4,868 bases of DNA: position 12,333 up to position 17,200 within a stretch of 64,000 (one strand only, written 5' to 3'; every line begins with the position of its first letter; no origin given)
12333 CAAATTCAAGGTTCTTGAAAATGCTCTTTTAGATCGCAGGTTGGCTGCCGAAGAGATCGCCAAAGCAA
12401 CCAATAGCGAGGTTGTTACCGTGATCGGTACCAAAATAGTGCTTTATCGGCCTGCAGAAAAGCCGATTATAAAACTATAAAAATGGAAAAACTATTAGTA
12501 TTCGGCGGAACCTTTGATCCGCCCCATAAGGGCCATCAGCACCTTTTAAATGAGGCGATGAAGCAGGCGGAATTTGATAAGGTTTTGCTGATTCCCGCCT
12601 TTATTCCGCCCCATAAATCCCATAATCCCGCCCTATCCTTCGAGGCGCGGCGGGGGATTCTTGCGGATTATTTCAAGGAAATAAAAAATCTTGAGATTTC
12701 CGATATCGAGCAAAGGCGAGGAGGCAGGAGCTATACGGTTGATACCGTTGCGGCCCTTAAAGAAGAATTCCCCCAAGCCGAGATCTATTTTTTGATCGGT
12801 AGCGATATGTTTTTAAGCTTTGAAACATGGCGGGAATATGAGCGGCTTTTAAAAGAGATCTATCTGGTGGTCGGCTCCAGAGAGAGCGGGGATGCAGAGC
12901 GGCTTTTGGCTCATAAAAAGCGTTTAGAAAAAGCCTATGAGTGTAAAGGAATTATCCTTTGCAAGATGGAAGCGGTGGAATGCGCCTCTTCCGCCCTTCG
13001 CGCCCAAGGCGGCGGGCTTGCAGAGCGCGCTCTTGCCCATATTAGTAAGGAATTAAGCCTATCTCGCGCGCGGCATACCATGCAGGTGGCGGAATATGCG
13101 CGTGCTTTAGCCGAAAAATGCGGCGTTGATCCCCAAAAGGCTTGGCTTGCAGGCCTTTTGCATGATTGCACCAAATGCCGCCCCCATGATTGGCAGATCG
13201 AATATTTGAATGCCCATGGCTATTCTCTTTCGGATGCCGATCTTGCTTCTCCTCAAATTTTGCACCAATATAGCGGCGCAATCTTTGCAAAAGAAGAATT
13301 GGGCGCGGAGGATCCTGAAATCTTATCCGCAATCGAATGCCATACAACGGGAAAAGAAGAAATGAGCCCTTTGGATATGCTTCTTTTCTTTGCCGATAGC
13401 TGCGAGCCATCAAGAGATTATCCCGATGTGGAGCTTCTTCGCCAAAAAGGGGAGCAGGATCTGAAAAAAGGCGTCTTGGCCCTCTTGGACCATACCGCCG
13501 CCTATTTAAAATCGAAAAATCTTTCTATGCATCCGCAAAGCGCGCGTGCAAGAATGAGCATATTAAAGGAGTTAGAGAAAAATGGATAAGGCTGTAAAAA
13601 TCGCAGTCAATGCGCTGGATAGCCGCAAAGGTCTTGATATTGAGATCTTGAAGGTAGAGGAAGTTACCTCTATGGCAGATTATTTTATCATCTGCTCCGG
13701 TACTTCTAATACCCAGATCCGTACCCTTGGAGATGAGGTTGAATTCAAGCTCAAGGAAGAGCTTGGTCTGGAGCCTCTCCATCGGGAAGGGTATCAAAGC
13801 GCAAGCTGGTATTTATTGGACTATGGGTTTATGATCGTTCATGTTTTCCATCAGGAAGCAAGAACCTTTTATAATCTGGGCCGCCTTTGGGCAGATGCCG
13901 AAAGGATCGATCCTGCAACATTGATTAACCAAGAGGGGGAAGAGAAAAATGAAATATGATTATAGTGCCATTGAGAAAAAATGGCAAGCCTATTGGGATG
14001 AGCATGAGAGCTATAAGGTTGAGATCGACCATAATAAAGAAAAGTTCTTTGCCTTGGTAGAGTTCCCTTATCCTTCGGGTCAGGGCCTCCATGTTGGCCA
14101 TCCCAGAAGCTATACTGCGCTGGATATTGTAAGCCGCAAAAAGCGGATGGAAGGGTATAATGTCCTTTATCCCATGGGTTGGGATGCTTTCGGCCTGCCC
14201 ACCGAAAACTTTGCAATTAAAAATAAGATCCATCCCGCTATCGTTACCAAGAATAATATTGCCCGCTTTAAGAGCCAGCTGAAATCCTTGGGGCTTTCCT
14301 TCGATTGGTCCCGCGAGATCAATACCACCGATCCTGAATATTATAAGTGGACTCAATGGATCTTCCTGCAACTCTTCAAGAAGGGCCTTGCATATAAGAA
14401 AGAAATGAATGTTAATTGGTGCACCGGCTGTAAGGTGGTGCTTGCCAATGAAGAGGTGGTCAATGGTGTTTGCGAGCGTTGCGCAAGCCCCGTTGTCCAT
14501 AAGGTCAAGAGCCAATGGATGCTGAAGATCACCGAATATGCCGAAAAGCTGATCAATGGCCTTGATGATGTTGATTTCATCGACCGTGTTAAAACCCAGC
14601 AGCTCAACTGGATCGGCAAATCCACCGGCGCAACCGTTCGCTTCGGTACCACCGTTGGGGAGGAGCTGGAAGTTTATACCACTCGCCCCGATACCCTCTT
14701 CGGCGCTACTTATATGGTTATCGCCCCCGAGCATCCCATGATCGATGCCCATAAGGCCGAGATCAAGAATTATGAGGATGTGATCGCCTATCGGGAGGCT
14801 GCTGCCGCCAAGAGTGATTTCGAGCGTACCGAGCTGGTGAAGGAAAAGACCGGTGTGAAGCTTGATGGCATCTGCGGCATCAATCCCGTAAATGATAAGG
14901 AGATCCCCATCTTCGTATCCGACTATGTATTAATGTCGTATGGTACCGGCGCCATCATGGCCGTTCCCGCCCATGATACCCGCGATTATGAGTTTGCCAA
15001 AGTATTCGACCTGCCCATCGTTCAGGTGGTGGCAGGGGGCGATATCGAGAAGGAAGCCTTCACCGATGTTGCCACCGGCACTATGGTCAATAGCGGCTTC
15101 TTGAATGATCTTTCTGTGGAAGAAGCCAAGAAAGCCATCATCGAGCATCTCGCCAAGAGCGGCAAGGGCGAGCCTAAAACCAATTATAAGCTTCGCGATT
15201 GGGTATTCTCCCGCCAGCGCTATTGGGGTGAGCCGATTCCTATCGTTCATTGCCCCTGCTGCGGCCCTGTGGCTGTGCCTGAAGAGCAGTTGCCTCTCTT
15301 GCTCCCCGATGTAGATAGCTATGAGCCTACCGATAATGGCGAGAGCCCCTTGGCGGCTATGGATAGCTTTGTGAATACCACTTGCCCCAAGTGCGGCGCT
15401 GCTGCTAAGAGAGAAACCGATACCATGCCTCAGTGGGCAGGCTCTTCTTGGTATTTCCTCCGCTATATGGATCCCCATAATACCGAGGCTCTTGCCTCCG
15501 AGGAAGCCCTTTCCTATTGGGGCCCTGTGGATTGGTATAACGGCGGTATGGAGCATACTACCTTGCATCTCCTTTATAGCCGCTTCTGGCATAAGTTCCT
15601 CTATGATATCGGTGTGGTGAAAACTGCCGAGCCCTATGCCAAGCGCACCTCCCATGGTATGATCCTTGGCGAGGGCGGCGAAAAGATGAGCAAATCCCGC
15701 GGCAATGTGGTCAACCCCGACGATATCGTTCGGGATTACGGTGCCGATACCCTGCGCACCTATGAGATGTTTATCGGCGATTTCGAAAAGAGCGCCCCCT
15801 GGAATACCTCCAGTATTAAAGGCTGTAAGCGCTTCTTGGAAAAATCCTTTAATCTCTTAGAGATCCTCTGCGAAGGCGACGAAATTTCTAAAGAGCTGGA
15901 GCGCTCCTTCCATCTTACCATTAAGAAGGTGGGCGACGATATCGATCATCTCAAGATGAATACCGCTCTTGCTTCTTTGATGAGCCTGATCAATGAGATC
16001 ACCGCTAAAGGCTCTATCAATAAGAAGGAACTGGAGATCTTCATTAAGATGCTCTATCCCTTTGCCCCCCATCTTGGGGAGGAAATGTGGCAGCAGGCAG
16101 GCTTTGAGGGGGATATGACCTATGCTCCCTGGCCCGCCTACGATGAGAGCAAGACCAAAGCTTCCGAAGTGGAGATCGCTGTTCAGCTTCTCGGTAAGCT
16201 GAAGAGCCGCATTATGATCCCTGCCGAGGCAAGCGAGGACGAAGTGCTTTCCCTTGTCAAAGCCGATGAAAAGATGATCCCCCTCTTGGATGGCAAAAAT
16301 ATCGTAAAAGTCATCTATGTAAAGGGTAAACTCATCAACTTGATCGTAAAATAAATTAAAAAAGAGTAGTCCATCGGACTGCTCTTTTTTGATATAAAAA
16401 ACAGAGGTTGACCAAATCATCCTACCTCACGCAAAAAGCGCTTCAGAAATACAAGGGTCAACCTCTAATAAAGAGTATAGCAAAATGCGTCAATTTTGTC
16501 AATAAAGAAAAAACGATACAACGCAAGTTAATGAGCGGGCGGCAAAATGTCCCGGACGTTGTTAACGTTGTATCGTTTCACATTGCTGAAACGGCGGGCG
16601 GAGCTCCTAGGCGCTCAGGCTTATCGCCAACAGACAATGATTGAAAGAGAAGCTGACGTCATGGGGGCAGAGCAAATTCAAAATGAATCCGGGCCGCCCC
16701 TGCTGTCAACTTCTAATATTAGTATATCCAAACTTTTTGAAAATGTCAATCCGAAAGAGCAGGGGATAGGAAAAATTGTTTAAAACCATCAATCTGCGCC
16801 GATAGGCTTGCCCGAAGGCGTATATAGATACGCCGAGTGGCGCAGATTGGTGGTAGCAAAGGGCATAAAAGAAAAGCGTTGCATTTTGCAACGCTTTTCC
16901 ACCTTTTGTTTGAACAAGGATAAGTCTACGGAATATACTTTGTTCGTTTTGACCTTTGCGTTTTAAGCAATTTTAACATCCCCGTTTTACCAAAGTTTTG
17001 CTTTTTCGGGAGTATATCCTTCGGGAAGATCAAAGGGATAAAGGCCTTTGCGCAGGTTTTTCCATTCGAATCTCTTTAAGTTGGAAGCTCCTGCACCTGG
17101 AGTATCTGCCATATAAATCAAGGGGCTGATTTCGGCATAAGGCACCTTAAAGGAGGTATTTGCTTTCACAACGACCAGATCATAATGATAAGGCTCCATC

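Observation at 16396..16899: Tandem array of promoter-plus-hairpin cassettes between leuS and mlrC: candidate cluster of paralogous small RNAs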

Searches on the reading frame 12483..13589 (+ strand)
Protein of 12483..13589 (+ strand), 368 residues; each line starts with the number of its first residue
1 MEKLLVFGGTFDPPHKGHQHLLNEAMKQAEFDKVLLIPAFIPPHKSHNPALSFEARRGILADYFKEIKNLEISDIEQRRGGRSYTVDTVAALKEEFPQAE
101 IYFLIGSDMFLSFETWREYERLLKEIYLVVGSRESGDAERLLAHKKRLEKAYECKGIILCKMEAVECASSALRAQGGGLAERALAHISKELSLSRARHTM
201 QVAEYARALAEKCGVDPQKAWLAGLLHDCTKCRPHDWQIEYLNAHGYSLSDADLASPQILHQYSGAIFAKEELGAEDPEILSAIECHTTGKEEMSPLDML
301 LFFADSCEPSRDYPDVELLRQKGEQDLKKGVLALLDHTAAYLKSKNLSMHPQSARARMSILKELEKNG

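Call 39: search_protein_families(library=pfam, proteins=[window:12483-13589:+], max_evalue=0.01)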
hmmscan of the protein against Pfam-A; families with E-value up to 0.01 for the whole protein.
window:12483-13589:+ (368 aa): 4 families
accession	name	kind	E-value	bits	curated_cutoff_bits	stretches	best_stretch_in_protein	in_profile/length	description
PF01966.28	HD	-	2.3e-18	67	22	1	195-308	1-114/116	HD domain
PF01467.32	CTP_transf_like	-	7.2e-18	65.5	21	1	6-144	1-114/133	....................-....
PF08668.18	HDOD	-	0.00029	20.8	22.9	1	196-231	96-132/196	HDOD domain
PF06574.18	FAD_syn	-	0.0014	18.9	27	1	9-36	13-40/158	FAD synthetase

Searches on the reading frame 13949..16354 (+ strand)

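Call 39: search_protein_families(library=pfam, proteins=[window:13949-16354:+], max_evalue=0.01)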
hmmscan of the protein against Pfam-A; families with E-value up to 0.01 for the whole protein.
window:13949-16354:+ (801 aa): 5 families
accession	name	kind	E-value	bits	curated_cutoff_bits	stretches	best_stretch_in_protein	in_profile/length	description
PF13603.12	tRNA-synt_1_2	-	1.3e-57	194.7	25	1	220-401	2-184/185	Leucyl-tRNA synthetase, editing domain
PF00133.28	tRNA-synt_1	-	4.7e-52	177.6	22.7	2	12-222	2-225/414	tRNA synthetases class I (I, L, M and V)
PF09334.17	tRNA-synt_1g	-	1.9e-29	103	20.1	2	39-181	7-145/391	tRNA synthetases class I (M)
PF08264.19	Anticodon_1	-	8.2e-17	61.9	25.1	1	648-764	2-145/148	Anticodon-binding domain of tRNA ligase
PF01406.26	tRNA-synt_1e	-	2.7e-07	30.7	27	0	562-616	236-289/301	tRNA synthetases class I (C) catalytic domain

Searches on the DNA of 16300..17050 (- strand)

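Call 4: search_rna_families(source=window, start=16300, end=17050, threshold=evalue, max_evalue=10, show_alignments=3)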
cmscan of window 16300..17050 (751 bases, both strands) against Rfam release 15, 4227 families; matches with E-value up to 10: 20.
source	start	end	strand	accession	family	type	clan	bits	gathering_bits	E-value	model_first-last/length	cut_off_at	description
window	16329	16479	+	RF01774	rpsL_ricks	Cis-reg; leader;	-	25.9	60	1.4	1-131/131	no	Rickettsia rpsL leader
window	16305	16388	+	RF04342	Plastid-psbA-1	Cis-reg;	CL00153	20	54.3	6.3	1-114/114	no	Plastid-psbA-1 3UTR RNA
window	16870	16900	-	RF03694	mir-266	Gene; miRNA;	-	19.2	80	0.71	1-83/83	no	mir-266 microRNA precursor family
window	16356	16392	+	RF03623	mir-1252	Gene; miRNA;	-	18.3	70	3.7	1-65/65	no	mir-1252 microRNA precursor family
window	16355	16393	-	RF00143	mir-6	Gene; miRNA;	CL00083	17.1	58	4.6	1-74/74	no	mir-6 microRNA precursor family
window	16779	16880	-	RF00110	RybB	Gene; sRNA;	-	16.9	40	1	1-79/79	no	RybB RNA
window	16351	16393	-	RF04343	Plastid-psbA-2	Cis-reg;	CL00153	16.9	55.8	3.3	1-60/60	no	Plastid-psbA-2 3UTR RNA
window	16859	16943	+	RF02591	Spy1786666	Gene; sRNA;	-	16.7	64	2.2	1-87/87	no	S. pyogenes small RNA 1786666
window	16857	16918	+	RF04015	MIR946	Gene; miRNA;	-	16.5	190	0.87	1-189/189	no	MIR946 microRNA precursor family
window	16855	16908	-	RF03967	mir-1270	Gene; miRNA;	-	16.5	90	2.1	1-83/83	no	mir-1270 microRNA precursor family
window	16870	16900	+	RF03694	mir-266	Gene; miRNA;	-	16.1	80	4.7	1-83/83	no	mir-266 microRNA precursor family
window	16350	16389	+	RF01743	leu-phe_leader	Cis-reg; leader;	-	16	70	8.3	1-162/162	no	leu/phe leader RNA from Lactococcus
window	16500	16672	+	RF02861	IR_84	Gene; sRNA;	-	15.5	51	6.5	1-186/186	no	Neisseria sRNA 84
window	16358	16389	+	RF04157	MIR9486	Gene; miRNA;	-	14.9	100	6.3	1-119/119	no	MIR9486 microRNA precursor family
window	16843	16917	-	RF01689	AdoCbl-II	Cis-reg; riboswitch;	CL00101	14.5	36.5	4.3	1-81/81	no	AdoCbl-II (Cobalamin/B12) riboswitch aptamer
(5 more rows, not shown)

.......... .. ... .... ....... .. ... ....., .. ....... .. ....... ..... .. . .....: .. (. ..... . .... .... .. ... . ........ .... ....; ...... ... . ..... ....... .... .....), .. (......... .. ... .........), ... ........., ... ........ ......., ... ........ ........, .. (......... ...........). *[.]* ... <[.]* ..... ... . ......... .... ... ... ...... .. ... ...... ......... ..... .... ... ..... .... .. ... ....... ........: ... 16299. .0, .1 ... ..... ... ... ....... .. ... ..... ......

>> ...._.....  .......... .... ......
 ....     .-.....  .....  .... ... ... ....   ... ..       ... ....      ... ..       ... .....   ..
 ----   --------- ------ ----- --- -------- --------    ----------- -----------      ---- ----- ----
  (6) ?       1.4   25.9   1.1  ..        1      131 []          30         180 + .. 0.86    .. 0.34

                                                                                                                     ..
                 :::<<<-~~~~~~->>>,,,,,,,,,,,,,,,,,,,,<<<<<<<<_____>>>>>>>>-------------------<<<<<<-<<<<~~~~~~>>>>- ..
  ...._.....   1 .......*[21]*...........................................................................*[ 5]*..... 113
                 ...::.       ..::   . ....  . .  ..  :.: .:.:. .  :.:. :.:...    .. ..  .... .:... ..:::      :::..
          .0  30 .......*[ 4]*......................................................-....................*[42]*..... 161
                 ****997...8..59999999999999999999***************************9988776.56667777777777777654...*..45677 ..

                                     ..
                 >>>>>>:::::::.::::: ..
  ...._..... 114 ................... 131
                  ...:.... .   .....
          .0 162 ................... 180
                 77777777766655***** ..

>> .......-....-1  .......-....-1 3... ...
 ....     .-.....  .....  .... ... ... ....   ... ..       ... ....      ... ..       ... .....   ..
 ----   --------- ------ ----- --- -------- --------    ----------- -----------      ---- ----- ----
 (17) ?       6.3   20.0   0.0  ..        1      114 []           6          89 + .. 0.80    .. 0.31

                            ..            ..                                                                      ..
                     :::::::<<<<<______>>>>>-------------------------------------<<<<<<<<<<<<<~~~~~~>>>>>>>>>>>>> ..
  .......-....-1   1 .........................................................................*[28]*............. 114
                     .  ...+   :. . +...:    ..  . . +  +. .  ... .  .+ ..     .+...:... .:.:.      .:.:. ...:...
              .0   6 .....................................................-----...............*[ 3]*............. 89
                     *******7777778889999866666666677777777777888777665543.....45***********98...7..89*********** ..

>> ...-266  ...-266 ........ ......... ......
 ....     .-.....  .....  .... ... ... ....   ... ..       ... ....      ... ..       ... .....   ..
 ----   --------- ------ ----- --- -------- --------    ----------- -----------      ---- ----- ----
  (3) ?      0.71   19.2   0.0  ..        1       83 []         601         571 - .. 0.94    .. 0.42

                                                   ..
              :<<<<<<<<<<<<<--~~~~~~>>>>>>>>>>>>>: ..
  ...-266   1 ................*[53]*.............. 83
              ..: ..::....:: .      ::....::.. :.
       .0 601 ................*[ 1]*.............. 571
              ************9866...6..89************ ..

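Call 68: search_dna_similar(query=window:16390-16760:-, collection=phages, mode=distant, max_evalue=0.01, max_rows=20)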
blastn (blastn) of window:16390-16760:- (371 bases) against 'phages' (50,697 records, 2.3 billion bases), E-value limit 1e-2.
No match.

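Call 69: search_dna_similar(query=window:16390-16760:-, collection=plasmids, mode=distant, max_evalue=0.01, max_rows=20)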
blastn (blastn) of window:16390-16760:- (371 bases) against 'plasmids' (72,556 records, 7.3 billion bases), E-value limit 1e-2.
No match.
